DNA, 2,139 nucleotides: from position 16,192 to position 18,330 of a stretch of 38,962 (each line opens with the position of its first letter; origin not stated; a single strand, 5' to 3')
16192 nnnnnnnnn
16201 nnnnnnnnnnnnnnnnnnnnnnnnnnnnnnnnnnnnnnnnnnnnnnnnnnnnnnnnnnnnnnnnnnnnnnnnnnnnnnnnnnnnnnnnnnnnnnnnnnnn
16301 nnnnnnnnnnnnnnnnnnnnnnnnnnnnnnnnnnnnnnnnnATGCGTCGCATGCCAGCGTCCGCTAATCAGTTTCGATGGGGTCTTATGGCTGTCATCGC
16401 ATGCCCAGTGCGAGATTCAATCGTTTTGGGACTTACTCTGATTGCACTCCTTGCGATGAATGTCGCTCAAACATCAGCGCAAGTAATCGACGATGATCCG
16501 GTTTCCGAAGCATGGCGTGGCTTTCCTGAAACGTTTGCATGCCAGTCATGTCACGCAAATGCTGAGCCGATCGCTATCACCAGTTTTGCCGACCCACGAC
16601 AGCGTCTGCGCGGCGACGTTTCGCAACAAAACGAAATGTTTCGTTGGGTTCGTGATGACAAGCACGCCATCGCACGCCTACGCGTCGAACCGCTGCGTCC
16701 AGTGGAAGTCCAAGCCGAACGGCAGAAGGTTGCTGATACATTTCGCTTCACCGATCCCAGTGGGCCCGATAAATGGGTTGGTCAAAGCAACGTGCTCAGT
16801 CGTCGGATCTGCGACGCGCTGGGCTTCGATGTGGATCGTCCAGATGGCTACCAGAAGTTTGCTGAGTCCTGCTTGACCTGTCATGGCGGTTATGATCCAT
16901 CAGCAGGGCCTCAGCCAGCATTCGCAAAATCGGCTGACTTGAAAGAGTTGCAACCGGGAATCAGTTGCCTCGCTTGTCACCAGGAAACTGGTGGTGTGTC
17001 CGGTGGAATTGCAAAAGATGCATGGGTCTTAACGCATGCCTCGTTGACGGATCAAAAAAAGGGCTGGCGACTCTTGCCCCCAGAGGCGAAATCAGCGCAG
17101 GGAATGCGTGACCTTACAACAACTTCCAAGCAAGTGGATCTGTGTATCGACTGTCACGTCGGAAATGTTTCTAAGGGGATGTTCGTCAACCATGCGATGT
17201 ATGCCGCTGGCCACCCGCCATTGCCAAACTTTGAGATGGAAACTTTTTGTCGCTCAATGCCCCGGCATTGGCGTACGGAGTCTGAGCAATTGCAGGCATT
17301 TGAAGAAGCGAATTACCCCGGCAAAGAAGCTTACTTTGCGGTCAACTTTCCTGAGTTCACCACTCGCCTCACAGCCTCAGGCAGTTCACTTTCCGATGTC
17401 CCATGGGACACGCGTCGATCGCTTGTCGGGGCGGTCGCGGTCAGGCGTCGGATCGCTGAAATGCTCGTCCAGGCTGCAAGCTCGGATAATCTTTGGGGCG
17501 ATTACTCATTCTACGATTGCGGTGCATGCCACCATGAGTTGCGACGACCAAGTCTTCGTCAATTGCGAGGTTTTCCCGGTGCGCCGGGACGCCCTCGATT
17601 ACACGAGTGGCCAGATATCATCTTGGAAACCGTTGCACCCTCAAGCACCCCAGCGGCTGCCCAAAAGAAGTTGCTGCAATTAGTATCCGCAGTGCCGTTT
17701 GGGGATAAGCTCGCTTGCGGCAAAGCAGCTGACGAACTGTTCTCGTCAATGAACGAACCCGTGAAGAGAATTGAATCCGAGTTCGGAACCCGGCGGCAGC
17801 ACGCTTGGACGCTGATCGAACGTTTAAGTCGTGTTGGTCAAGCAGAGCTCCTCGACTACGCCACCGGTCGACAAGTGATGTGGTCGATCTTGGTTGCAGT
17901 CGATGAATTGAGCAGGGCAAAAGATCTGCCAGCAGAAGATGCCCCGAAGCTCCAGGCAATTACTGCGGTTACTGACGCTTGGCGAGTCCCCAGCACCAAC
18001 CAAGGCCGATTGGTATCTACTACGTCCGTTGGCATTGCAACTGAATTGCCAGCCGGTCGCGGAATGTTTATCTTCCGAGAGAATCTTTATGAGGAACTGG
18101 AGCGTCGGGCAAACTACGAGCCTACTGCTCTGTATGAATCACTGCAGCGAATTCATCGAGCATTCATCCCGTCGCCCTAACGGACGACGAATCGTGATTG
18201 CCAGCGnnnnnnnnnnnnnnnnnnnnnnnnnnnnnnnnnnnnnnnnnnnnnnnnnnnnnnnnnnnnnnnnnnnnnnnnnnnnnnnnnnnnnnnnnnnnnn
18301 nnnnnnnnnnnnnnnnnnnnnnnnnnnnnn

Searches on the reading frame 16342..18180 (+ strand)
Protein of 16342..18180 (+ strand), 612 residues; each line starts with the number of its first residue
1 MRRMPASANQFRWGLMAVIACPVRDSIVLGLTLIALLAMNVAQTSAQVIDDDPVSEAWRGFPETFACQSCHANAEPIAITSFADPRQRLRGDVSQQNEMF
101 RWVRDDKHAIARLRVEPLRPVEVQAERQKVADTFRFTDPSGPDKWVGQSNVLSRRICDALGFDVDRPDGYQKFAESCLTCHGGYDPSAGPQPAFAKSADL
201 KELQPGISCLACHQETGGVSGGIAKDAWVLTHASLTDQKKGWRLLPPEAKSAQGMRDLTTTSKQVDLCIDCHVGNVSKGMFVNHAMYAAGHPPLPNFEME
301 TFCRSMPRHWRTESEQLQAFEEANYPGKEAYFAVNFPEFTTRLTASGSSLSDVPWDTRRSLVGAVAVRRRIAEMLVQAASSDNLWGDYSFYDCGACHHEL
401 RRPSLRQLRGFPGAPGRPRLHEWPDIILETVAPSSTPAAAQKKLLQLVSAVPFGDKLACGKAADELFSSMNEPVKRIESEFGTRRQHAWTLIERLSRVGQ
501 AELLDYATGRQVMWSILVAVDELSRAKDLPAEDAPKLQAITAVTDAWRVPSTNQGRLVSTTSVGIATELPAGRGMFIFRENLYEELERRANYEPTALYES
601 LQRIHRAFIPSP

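Call 11: search_protein_families(library=pfam, proteins=[window:16342-18180:+], max_evalue=1)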
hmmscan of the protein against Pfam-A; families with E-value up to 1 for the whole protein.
window:16342-18180:+ (612 aa): 11 families
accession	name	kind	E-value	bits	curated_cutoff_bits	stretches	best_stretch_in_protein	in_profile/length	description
PF14522.11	Cytochrome_C7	-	3.8e-08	33.5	24.8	1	174-272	13-66/67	Cytochrome c7 and related cytochrome c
PF22113.1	Mtrc-MtrF_II-IV_dom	-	4.8e-06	26.6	30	1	173-216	119-166/176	Outer membrane cytochrome MtrC/MtrF-like, domains II/IV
PF13442.11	Cytochrome_CBB3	-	6.3e-06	26.9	27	1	168-194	5-27/68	Cytochrome C oxidase, cbb3-type, subunit III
PF14537.11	Cytochrom_c3_2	-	1.1e-05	26.2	25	1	173-215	25-66/79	Cytochrome c3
PF09699.15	Paired_CXXCH_1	-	0.00061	19.9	20.6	1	174-216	5-39/41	Doubled CXXCH motif (Paired_CXXCH_1)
PF03264.19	Cytochrom_NNT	-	0.0011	19.2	24.1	0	174-216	125-167/174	NapC/NirT cytochrome c family, N-terminal region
PF02085.21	Cytochrom_CIII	-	0.0053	17.5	22.9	0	174-216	46-85/101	Class III cytochrome C family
PF13435.11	Cytochrome_C554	-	0.0055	18.1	20.8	0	174-213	48-83/84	Cytochrome c554 and c-prime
PF00034.26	Cytochrom_C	-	0.18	13.6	21.3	0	168-202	3-38/90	Cytochrome c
PF23145.1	Zf_2nd_IFT121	-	0.18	12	25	0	379-402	5-28/45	IFT121, second zinc finger domain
PF11845.13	Tll0287-like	-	0.43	11.5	24.1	0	173-184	99-111/144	Tll0287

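Call 37: search_protein_families(library=ncbifam, proteins=[window:16342-18180:+], max_evalue=0.01)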
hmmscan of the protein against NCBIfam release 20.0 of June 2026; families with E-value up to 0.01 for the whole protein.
window:16342-18180:+ (612 aa): 1 family
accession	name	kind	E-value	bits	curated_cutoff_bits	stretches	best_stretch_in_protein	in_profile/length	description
TIGR01904.2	GSu_C4xC__C2xCH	domain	0.0074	16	27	0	55-75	41-60/73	CxxxxCH/CxxCH domain c-type cytochrome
